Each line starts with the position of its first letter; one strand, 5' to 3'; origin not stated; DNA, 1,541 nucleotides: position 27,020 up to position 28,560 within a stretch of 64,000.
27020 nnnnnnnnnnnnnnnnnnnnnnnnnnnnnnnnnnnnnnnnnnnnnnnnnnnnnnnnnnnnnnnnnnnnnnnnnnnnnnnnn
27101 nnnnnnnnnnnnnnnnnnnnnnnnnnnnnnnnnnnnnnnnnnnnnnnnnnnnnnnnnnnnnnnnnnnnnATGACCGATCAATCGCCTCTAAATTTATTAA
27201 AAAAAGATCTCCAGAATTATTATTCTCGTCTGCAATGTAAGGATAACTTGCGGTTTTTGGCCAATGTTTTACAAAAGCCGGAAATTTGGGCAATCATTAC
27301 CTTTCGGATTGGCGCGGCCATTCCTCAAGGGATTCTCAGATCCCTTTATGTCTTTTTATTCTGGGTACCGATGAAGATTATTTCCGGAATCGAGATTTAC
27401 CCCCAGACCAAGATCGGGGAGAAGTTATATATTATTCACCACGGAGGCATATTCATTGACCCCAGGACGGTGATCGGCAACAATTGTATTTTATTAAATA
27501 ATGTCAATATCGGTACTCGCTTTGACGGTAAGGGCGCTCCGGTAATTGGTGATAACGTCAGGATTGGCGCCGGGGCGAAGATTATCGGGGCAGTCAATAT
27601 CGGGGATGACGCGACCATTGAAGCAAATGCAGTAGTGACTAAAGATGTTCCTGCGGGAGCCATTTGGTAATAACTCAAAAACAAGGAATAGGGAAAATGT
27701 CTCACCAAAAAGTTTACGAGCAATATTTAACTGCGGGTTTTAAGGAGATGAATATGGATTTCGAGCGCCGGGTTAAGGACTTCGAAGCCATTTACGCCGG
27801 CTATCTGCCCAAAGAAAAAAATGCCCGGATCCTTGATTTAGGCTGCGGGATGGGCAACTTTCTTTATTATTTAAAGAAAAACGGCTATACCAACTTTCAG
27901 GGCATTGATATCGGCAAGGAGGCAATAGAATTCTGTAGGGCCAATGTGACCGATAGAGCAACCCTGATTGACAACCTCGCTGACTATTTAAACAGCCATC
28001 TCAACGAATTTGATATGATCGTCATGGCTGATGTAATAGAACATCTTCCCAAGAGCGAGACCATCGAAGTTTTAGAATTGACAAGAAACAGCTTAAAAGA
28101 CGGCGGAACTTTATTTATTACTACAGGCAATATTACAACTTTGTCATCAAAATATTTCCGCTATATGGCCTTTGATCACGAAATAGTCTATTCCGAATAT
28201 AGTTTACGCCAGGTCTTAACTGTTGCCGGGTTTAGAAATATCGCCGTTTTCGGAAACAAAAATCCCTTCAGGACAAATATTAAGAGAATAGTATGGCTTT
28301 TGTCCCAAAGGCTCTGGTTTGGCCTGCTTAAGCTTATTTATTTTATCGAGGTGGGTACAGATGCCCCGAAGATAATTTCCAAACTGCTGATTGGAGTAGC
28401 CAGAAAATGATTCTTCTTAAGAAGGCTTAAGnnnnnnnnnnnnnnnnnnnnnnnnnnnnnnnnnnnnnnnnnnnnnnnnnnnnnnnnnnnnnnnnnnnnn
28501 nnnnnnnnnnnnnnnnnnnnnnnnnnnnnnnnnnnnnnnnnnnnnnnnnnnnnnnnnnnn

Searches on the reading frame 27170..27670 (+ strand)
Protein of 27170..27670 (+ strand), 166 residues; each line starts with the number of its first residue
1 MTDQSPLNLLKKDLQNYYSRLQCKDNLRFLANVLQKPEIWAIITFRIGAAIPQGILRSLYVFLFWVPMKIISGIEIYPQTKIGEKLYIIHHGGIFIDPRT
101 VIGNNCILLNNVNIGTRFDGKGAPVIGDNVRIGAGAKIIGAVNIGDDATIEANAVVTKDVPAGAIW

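Call 9: search_protein_families(library=pfam, proteins=[window:27170-27670:+], max_evalue=0.001)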
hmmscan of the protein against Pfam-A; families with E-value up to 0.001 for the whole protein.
window:27170-27670:+ (166 aa): 3 families
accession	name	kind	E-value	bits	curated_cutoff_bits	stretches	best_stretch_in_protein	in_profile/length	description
PF00132.30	Hexapep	-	4.2e-12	45.7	27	1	124-158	2-36/36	Bacterial transferase hexapeptide (six repeats)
PF14602.12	Hexapep_2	-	2.3e-07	30.9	27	1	125-158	3-34/34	Hexapeptide repeat of succinyl-transferase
PF25084.1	LbH_EIF2B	-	0.00016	22.1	54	1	79-159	21-90/105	EIF2B subunit epsilon LbH domain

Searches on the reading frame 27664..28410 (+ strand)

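Call 9: search_protein_families(library=pfam, proteins=[window:27664-28410:+], max_evalue=0.001)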
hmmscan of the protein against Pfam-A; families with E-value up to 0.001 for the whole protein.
window:27664-28410:+ (248 aa): 14 families
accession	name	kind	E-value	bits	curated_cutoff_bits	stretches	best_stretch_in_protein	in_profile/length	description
PF13489.12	Methyltransf_23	-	6.3e-18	65.5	27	1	48-194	17-163/164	Methyltransferase domain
PF13649.12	Methyltransf_25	-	4.5e-14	53.4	27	1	56-148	1-97/97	Methyltransferase domain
PF13847.12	Methyltransf_31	-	7e-13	48.9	27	1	51-156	2-113/145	Methyltransferase domain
PF08242.18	Methyltransf_12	-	1.4e-12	48.6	30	1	57-150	1-98/98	Methyltransferase domain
PF08241.18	Methyltransf_11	-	1.3e-11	45.4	21.2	1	57-152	1-95/95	Methyltransferase domain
PF05175.20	MTS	-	3.5e-08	33.7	23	1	47-153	26-139/170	Methyltransferase small domain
PF02353.26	CMAS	-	4.3e-07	30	27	1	20-156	30-168/273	Mycolic acid cyclopropane synthetase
PF07021.18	MetW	-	5.8e-07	29.8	21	1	53-132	14-92/193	Methionine biosynthesis protein MetW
PF08003.17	Methyltransf_9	-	8.5e-06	25.4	23.8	1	47-207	110-277/315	Protein of unknown function (DUF1698)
PF03848.20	TehB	-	0.0001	22.2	20.4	1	53-153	31-133/193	Tellurite resistance protein TehB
PF05891.18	Methyltransf_PK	-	0.00012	22.1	27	1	50-191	53-195/218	AdoMet dependent proline di-methyltransferase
PF01728.25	FtsJ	-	0.00028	21.3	24.1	1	50-124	20-99/181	FtsJ-like methyltransferase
PF01739.24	CheR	-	0.00038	20.4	27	0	104-157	126-178/195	CheR methyltransferase, SAM binding domain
PF03291.22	mRNA_G-N7_MeTrfase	-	0.00046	19.8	26.6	0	51-99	60-108/315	mRNA (guanine-N(7))-methyltransferase domain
